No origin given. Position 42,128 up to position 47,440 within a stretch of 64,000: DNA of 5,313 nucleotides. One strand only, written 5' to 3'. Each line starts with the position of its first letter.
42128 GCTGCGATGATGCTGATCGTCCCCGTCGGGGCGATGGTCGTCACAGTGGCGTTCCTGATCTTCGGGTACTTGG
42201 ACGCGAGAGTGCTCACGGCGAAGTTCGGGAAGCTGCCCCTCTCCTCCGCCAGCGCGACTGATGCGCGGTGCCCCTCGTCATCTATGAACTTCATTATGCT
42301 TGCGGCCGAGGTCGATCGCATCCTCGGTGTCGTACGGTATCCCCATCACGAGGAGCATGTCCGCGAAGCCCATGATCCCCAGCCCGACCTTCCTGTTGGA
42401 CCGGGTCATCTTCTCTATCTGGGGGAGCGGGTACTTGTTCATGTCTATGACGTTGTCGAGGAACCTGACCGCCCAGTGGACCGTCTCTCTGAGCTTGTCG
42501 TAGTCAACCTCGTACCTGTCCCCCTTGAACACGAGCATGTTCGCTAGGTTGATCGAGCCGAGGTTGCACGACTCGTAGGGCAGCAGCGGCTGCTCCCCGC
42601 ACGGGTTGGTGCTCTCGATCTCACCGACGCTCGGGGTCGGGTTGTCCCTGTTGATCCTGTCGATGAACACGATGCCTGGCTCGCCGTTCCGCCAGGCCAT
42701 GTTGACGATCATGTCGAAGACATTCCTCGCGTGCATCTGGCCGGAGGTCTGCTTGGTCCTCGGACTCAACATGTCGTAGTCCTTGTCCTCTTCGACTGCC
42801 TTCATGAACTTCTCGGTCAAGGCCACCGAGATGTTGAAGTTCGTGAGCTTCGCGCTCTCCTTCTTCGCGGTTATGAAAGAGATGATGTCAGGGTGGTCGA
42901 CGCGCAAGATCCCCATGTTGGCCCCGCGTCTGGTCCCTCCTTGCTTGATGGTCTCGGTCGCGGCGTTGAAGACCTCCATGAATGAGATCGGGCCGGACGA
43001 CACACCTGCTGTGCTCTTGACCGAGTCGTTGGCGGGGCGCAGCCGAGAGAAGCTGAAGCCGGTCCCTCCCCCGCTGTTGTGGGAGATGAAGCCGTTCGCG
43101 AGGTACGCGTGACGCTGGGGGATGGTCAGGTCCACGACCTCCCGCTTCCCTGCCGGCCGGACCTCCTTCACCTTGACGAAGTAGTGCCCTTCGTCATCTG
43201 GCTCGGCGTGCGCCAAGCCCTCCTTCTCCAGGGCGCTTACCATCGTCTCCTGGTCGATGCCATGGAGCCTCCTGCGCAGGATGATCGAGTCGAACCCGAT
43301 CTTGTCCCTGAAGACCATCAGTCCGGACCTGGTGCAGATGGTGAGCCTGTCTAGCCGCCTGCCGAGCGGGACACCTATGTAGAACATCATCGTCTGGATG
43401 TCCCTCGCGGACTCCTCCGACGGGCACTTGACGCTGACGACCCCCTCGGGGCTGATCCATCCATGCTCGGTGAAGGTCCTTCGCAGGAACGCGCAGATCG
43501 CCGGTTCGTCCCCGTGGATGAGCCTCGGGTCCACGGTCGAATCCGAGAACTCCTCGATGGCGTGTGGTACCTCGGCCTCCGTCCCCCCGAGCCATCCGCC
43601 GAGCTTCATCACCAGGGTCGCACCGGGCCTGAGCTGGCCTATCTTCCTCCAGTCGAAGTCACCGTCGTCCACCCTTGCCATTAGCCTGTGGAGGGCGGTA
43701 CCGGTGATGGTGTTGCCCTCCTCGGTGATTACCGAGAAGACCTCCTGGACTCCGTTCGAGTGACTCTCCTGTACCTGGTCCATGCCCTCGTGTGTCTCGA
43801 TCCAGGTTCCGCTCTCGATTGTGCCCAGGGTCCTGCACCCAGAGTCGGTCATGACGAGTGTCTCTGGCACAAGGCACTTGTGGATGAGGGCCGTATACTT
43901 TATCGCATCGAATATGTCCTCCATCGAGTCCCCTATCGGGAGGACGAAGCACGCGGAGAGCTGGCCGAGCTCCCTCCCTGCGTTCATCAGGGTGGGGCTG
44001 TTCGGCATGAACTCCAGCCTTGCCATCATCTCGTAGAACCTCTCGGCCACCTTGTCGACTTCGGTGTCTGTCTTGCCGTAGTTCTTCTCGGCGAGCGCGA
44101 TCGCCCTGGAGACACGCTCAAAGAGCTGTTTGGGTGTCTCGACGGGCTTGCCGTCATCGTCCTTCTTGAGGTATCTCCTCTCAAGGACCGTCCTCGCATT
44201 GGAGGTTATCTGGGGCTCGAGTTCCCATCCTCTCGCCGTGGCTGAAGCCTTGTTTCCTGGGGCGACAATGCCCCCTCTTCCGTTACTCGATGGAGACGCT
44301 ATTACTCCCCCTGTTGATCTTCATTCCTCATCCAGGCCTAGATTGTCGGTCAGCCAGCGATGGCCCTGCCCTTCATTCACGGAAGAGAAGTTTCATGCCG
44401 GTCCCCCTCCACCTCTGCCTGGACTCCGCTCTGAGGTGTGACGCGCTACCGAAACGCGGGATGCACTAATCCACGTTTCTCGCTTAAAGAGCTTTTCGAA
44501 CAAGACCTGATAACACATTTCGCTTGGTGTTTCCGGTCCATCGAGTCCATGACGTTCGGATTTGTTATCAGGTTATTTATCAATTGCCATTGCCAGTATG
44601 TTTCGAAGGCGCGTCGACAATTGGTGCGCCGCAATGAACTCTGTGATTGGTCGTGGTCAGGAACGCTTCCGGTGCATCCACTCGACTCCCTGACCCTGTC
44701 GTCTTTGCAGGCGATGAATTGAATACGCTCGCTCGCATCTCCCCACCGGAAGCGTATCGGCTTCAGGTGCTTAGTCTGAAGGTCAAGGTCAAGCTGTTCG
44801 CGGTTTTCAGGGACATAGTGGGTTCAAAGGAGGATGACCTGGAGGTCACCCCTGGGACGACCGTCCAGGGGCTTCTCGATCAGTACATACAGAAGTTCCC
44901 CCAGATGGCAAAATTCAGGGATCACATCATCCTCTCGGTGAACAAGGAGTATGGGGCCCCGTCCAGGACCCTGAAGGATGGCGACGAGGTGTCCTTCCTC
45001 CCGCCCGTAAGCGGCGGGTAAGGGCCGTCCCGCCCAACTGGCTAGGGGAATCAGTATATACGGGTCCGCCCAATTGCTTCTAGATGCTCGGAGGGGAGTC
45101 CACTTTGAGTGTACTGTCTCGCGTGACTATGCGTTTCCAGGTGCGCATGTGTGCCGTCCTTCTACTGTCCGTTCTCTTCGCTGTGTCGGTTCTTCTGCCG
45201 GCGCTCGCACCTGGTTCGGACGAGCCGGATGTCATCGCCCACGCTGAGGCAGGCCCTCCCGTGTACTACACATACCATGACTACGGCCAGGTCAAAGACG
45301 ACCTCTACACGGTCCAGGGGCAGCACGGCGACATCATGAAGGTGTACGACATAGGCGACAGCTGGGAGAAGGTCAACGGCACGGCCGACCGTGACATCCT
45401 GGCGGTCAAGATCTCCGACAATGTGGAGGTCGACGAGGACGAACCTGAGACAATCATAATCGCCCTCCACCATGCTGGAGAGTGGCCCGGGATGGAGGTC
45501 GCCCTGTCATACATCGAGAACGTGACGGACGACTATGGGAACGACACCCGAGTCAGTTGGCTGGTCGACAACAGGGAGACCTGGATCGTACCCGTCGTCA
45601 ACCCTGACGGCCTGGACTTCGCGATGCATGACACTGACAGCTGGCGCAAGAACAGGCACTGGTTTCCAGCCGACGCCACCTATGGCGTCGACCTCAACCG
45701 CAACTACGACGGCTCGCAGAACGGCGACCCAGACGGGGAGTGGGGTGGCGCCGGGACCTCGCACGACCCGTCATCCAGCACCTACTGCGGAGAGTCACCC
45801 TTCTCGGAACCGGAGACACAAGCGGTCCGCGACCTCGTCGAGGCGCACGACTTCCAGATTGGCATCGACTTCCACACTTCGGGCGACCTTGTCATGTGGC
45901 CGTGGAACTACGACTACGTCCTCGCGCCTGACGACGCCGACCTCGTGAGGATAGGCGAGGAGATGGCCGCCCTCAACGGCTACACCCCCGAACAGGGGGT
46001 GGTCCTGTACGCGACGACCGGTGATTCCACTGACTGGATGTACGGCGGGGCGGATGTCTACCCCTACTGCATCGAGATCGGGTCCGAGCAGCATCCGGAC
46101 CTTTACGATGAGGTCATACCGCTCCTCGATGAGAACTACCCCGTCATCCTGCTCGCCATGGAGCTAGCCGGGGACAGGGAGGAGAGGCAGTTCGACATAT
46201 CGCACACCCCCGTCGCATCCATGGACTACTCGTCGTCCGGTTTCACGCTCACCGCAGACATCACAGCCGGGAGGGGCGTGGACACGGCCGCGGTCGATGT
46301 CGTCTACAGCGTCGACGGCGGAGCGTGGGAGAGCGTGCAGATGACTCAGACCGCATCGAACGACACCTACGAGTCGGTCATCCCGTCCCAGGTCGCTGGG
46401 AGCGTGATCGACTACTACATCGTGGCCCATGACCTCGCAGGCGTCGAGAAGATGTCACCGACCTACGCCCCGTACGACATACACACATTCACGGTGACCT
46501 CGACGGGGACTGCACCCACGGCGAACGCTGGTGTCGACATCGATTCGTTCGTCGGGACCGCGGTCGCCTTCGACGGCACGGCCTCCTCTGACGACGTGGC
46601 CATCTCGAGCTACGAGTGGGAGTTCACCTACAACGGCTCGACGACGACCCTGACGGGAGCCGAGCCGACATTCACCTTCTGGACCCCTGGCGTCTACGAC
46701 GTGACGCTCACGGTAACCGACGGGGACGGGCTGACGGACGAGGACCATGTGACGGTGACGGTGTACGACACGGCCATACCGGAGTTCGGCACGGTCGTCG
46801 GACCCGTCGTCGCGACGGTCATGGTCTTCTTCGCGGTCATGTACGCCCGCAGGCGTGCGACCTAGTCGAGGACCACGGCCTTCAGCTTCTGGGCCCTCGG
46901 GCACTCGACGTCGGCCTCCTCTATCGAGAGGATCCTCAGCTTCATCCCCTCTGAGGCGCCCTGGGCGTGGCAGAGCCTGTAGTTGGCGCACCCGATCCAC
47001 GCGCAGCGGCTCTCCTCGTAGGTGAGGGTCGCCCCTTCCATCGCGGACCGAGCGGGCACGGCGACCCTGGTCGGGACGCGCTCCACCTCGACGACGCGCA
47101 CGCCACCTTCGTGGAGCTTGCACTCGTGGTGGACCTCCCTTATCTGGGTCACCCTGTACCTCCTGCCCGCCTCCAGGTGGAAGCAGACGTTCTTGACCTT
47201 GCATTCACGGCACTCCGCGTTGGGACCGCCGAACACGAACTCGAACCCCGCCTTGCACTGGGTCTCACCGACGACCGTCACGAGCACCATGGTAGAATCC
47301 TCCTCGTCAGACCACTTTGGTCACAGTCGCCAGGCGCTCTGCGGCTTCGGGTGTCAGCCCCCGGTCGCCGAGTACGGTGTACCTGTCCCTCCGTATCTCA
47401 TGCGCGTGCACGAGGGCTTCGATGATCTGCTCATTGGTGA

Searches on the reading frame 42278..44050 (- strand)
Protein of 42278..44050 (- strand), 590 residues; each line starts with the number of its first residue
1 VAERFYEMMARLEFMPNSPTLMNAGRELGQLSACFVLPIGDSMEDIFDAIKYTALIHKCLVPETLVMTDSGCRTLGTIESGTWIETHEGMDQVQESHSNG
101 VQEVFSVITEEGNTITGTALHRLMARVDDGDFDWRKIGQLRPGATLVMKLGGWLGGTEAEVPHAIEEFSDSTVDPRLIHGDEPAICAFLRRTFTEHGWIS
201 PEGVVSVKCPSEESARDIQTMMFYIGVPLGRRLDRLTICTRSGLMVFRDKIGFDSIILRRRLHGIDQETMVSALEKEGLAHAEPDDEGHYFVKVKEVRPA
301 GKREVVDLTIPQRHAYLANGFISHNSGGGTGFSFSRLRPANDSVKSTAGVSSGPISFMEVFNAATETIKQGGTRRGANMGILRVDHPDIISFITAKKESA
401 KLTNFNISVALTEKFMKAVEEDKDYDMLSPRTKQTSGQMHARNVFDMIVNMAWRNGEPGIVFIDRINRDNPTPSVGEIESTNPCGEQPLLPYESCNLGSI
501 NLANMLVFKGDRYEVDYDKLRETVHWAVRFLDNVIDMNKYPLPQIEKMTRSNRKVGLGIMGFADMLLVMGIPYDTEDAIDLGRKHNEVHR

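Call 6: search_protein_families(library=pfam, proteins=[window:42278-44050:-])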
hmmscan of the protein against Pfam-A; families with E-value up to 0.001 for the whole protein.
window:42278-44050:- (590 aa): 3 families
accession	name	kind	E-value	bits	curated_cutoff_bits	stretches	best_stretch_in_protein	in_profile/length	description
PF02867.20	Ribonuc_red_lgC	-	5.3e-88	296.3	23.9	1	325-584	27-313/523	Ribonucleotide reductase, barrel domain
PF14890.11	Intein_splicing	-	1.3e-10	41.8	35.8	1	93-325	38-155/155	Intein splicing domain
PF00317.26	Ribonuc_red_lgN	-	1.4e-09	38.3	28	1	1-29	49-77/77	Ribonucleotide reductase, all-alpha domain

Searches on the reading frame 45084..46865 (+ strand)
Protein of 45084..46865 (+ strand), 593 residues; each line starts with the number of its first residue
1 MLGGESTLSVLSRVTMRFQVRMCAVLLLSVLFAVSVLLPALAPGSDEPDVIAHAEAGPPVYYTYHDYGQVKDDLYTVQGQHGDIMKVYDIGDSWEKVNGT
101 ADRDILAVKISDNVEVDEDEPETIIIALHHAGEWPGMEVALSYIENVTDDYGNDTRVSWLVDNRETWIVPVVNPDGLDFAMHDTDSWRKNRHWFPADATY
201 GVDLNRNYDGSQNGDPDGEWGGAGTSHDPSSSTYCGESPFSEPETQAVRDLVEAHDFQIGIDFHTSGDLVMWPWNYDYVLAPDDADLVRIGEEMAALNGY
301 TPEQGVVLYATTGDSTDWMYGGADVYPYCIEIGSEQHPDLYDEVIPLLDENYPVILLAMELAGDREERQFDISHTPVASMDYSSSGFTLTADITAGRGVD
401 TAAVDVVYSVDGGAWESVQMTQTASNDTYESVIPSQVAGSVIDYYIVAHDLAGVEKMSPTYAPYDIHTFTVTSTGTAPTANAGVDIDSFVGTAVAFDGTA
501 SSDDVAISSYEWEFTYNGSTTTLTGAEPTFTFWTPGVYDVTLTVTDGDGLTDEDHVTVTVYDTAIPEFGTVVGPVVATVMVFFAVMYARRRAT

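Call 6: search_protein_families(library=pfam, proteins=[window:45084-46865:+])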
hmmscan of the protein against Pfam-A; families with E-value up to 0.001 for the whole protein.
window:45084-46865:+ (593 aa): 5 families
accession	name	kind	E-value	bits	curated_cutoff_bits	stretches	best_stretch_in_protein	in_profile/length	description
PF00246.29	Peptidase_M14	-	1.8e-55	189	21.6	1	74-337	5-266/286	Zinc carboxypeptidase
PF18911.6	PKD_4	-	4.7e-15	55.8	27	1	476-560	2-85/85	PKD domain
PF22352.2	K319L-like_PKD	-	1e-10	41.9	27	1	490-560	9-84/84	K319L-like, PKD domain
PF00801.26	PKD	-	4.2e-06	27.1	23.5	1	491-553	14-74/80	PKD domain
PF22184.2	CBM_56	-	1.1e-05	26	27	1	395-445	15-63/75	Carbohydrate binding module family 56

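Call 26: find_encoding_contigs(protein=window:45084-46865:+, flank=10000, max_places=10)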
Protein window:45084-46865:+ (593 aa): no gene with exactly this product is on record in the collection.

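Call 42: find_related_loci(query=window:45084-46865:+, collection=metagenome_contigs, flank=10000)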
Query window:45084-46865:+ (593 aa) in metagenome_contigs; peptide patterns used: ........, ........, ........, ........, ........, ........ (x = any residue, [..] = any of these).
24 stretches matched a pattern; 6 encode a relative of the query (tblastn E <= 1e-3); 6 distinct loci.
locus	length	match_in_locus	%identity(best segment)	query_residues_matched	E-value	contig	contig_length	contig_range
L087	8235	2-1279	93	166-587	0e+0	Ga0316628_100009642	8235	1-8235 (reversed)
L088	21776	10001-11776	61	3-590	0e+0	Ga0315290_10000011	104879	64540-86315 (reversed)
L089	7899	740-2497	60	2-583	0e+0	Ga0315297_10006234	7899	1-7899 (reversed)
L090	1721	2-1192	81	192-588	0e+0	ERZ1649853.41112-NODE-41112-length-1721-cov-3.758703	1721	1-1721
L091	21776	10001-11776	61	3-590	0e+0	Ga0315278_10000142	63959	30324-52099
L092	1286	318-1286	76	1-318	2e-180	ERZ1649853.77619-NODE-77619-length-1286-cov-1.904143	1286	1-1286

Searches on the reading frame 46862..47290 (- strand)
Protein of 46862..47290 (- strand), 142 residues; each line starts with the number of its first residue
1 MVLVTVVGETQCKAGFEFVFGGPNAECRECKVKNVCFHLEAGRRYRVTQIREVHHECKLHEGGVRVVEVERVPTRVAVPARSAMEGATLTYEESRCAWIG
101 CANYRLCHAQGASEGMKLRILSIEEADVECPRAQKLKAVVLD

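Call 52: find_encoding_contigs(protein=window:46862-47290:-, flank=10000, max_places=6)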
Protein window:46862-47290:- (142 aa): 2 contigs read that carry it; 2 places shown.
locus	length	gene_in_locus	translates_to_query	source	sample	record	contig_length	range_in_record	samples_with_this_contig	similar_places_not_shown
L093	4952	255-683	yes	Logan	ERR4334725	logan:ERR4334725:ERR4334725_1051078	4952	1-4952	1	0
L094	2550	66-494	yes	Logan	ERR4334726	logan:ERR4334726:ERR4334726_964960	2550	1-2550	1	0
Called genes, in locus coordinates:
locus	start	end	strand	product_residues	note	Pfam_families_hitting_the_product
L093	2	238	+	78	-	?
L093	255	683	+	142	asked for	PF03684:UPF0179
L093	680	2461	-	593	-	PF00246:Peptidase_M14, PF22184:CBM_56 (weak), PF18911:PKD_4, PF22352:K319L-like_PKD, PF00801:PKD (weak)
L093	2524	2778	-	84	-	PF02597:ThiS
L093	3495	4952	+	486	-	?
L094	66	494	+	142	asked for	PF03684:UPF0179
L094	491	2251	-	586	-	PF00246:Peptidase_M14, PF22184:CBM_56 (weak), PF18911:PKD_4, PF22352:K319L-like_PKD, PF00801:PKD (weak)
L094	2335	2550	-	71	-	?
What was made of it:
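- Tried and rejected: Only the 142-aa UPF0179 protein matched exactly (call 52).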
